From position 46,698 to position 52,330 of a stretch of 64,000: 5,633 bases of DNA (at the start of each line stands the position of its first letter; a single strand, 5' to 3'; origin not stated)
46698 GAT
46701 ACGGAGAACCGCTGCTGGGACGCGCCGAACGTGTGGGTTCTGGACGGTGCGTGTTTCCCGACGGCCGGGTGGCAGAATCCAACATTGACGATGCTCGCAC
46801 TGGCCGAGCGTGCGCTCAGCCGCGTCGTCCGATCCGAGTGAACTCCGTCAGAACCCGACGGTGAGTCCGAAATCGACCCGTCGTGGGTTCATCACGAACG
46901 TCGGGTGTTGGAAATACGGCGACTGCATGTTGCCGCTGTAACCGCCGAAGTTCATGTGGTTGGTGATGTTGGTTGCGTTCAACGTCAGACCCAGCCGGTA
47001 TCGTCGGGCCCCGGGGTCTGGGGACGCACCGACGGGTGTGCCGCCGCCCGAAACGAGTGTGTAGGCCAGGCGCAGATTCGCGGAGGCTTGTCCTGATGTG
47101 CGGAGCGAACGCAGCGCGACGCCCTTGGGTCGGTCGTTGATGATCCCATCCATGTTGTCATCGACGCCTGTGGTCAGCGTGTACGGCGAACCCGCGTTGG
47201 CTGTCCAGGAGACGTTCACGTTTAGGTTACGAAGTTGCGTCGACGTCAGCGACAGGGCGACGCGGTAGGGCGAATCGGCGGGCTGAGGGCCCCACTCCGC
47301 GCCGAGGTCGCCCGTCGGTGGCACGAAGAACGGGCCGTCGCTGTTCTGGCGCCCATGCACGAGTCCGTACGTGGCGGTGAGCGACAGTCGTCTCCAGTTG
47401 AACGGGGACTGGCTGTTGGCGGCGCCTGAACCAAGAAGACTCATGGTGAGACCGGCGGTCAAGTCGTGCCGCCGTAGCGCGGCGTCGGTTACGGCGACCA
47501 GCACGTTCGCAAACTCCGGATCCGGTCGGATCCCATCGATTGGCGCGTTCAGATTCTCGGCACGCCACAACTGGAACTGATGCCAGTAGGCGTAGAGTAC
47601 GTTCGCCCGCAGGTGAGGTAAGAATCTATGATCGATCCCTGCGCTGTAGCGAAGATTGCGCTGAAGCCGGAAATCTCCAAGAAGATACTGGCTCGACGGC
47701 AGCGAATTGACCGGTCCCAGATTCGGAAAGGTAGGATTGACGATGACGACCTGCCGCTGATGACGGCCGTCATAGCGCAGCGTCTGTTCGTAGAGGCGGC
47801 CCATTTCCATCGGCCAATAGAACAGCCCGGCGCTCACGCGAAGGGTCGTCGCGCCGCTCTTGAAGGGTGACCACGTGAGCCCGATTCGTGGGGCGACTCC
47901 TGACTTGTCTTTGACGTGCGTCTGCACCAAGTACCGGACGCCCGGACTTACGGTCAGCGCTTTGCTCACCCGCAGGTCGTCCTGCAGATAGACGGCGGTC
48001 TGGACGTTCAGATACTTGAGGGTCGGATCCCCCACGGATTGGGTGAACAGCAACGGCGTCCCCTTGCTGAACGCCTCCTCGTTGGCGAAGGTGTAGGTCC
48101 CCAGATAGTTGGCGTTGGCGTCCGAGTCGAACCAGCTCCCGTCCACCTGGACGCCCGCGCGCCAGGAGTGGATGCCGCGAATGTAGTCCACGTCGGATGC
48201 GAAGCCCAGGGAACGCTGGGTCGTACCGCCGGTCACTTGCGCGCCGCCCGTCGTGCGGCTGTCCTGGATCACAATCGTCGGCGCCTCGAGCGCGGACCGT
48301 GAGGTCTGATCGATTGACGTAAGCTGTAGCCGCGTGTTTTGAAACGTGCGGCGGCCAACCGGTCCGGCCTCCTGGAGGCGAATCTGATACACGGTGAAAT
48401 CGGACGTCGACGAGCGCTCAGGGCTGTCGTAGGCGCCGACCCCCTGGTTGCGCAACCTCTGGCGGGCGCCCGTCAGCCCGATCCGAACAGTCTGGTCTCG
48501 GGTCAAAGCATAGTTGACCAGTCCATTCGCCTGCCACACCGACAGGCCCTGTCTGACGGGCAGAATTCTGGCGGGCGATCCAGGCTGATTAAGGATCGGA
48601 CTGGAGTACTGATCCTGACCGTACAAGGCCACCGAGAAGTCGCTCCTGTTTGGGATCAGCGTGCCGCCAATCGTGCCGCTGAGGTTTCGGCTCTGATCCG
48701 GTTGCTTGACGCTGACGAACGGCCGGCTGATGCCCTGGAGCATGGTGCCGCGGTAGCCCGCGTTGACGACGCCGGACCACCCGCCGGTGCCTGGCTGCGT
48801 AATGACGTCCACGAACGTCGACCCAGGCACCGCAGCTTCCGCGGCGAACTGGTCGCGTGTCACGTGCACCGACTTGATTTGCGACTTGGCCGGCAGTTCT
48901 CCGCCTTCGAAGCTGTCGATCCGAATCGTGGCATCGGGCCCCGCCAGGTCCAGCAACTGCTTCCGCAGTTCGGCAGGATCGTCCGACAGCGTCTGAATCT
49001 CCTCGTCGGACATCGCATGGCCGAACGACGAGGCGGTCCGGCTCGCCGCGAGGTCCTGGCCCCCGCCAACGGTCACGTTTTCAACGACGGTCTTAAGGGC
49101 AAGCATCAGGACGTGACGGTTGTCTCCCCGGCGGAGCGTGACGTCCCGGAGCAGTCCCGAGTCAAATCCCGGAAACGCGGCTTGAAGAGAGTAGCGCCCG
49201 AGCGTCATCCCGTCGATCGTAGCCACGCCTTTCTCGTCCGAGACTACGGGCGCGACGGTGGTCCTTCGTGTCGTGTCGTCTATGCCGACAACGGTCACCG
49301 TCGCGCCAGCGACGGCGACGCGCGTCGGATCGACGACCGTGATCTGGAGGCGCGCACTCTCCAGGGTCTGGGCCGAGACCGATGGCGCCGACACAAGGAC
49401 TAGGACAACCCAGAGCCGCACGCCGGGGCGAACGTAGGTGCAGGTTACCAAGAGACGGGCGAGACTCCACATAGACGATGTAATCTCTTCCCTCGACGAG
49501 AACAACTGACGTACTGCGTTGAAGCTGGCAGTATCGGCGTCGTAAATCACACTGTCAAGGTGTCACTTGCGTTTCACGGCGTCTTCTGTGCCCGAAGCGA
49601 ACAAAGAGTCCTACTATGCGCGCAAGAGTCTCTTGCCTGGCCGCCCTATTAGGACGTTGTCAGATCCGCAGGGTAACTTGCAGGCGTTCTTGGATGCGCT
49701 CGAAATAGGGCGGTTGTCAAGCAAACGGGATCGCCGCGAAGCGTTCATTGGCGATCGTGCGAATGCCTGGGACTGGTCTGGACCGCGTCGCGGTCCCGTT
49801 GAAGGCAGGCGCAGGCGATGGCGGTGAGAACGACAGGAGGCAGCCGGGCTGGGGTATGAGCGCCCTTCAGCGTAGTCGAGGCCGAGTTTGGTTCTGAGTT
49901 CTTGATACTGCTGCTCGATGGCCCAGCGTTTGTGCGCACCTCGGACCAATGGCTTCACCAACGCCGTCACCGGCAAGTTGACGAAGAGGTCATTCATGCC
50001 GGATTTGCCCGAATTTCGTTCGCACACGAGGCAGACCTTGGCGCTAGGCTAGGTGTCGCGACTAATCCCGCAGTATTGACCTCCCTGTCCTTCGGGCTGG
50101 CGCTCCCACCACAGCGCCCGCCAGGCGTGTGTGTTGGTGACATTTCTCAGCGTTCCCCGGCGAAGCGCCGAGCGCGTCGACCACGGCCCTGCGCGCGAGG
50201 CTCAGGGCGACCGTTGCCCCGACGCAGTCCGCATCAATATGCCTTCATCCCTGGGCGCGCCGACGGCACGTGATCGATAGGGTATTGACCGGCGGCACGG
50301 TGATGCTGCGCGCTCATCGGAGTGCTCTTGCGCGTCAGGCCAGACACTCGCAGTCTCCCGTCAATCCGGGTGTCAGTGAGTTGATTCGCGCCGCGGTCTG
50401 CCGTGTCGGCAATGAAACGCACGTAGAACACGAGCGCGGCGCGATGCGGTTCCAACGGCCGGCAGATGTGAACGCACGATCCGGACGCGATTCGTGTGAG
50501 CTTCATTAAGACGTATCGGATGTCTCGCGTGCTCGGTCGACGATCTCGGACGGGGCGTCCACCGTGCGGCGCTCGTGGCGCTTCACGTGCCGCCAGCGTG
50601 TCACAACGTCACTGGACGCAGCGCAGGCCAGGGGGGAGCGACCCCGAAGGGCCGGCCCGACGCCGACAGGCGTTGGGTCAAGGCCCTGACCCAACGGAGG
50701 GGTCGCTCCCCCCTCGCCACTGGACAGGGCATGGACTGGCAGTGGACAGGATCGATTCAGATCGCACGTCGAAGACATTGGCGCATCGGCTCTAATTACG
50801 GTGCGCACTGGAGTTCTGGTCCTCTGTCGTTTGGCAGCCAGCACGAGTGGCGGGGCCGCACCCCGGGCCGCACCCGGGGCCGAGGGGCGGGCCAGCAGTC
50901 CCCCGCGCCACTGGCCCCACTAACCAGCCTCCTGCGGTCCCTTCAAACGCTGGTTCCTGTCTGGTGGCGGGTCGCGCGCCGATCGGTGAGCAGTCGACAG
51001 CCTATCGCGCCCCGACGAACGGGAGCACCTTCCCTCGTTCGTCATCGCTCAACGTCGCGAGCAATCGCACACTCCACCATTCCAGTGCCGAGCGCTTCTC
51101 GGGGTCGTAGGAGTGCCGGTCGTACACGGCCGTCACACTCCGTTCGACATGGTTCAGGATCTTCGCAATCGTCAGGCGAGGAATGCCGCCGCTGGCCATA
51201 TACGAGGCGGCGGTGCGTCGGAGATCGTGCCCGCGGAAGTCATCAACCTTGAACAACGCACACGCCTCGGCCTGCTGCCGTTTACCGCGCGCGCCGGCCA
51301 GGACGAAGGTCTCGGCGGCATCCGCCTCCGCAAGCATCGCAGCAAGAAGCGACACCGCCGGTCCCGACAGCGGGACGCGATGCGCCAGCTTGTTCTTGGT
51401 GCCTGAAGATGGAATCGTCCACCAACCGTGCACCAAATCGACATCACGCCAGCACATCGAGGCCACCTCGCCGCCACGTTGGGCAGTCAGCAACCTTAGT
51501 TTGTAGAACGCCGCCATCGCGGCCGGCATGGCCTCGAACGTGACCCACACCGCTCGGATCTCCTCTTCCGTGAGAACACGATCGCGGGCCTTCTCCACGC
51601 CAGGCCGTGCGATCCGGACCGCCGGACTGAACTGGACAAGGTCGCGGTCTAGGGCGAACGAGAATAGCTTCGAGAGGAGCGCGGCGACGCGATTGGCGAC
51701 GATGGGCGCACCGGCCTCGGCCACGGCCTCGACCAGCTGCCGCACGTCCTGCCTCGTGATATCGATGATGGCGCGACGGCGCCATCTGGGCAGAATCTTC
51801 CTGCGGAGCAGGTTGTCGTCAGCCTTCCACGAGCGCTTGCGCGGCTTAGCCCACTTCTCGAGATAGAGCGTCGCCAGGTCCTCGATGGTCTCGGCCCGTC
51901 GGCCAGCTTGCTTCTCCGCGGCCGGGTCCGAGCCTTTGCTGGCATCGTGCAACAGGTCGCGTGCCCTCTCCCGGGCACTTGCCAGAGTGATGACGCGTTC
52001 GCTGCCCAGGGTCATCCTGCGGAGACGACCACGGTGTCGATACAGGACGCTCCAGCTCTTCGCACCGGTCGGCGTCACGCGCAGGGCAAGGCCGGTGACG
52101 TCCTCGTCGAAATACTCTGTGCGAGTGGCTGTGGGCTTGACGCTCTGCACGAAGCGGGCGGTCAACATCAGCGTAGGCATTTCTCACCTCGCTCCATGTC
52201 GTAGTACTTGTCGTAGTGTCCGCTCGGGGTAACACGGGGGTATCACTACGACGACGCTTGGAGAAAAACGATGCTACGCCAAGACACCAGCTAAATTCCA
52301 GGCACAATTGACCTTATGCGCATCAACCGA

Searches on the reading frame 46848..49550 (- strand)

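Call 30: search_protein_families(library=pfam, proteins=[window:46848-49550:-], max_evalue=0.001)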
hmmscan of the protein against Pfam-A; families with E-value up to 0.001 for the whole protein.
window:46848-49550:- (900 aa): 2 families
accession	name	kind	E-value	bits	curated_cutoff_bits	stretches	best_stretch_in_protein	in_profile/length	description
PF25183.1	OMP_b-brl_4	-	1.5e-20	73.7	30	2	403-549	241-399/838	Outer membrane beta barrel domain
PF13620.12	CarboxypepD_reg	-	1.7e-11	44.8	32.3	1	68-147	2-77/82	Carboxypeptidase regulatory-like domain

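Call 66: search_protein_families(library=ncbifam, proteins=[window:46848-49550:-], max_evalue=0.001)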
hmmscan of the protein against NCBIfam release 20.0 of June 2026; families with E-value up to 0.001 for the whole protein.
window:46848-49550:- (900 aa): 0 families

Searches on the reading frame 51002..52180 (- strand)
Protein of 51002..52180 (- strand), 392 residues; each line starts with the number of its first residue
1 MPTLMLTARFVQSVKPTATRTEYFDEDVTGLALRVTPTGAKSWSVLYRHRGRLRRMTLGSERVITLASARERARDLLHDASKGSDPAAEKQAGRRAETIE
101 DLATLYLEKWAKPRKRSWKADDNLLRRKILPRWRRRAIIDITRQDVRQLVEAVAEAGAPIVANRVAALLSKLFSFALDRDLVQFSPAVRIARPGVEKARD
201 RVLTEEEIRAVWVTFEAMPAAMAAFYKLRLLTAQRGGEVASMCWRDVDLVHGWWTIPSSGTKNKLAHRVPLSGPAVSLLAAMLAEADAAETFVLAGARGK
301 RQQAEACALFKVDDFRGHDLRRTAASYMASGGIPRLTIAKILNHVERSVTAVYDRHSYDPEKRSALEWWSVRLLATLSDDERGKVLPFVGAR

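Call 30: search_protein_families(library=pfam, proteins=[window:51002-52180:-], max_evalue=0.001)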
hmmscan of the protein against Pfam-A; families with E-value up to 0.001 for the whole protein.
window:51002-52180:- (392 aa): 3 families
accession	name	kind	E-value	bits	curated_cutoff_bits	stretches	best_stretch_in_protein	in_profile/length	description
PF00589.27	Phage_integrase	-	3.7e-18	66.3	27.1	1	202-357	2-169/172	Phage integrase family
PF13356.12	Arm-DNA-bind_3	-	1.1e-17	64.4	27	1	6-92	1-82/83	Arm DNA-binding domain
PF22022.2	Phage_int_M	-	5.6e-07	30.1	27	1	109-190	15-93/96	Phage integrase central domain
